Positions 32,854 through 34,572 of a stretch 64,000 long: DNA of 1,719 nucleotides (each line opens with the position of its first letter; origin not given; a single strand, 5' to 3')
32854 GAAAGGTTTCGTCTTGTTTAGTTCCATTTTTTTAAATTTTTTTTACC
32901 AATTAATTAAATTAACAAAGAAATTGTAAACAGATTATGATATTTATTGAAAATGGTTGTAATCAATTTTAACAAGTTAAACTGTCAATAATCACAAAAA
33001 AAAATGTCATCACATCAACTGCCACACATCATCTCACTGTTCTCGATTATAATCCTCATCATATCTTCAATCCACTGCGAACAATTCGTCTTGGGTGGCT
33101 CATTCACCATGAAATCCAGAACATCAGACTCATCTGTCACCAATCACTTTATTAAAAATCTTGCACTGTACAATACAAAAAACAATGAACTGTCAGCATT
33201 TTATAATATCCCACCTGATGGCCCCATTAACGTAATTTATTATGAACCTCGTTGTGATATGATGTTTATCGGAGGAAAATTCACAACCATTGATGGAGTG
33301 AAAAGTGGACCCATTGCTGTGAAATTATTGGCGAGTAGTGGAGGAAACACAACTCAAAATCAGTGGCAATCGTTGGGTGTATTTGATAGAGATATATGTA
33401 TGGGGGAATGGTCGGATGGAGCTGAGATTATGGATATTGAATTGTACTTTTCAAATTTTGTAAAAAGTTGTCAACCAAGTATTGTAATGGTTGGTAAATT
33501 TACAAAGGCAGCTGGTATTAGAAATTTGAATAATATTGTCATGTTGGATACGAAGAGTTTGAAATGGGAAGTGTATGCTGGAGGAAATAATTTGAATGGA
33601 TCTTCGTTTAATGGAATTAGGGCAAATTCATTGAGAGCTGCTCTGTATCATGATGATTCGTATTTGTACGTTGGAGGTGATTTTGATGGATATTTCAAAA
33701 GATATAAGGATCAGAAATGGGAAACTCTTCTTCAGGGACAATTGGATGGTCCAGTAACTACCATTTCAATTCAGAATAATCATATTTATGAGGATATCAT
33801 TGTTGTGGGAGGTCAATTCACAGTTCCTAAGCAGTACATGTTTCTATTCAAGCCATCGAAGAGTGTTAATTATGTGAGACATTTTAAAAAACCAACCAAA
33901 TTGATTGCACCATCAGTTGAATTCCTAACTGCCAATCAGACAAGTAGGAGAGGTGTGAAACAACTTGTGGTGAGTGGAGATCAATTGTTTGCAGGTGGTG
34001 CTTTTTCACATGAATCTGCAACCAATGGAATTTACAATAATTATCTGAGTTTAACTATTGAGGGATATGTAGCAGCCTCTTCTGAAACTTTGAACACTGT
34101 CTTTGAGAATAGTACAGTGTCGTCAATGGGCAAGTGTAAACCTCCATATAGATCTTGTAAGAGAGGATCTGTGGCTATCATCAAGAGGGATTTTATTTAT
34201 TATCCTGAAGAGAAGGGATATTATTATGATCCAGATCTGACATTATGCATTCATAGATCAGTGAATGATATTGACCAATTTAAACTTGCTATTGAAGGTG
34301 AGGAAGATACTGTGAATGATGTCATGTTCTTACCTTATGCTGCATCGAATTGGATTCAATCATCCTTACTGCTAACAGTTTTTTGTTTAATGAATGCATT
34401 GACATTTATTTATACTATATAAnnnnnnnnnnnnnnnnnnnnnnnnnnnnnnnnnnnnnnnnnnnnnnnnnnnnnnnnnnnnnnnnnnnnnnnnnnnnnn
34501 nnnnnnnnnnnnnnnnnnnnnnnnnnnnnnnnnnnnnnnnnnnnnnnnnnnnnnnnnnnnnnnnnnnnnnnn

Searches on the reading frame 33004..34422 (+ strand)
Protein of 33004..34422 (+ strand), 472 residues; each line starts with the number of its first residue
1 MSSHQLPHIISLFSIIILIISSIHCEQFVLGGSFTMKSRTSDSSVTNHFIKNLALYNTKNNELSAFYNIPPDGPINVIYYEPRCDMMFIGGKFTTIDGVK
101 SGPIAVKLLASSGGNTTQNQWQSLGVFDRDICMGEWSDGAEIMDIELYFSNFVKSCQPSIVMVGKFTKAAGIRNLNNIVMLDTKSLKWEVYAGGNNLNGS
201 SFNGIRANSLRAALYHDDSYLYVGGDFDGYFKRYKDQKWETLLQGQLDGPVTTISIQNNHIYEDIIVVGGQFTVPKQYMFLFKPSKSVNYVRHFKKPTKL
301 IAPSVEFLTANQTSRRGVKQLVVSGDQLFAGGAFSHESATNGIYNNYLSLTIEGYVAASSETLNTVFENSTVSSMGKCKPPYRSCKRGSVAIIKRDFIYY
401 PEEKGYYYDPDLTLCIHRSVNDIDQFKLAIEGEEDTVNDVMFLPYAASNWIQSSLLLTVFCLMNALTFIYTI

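Call 10: find_encoding_contigs(protein=window:33004-34422:+, flank=10000, max_places=4)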
Protein window:33004-34422:+ (472 aa): no gene with exactly this product is on record in the collection.

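Call 46: search_protein_families(library=pfam, proteins=[window:33004-34422:+], max_evalue=0.001)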
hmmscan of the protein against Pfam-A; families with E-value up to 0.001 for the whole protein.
window:33004-34422:+ (472 aa): 1 family
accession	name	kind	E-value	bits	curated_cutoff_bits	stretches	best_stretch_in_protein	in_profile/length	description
PF12768.13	Rax2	-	1.4e-06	28.3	28.8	0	213-327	30-144/254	Rax2 C-terminal beta propeller domain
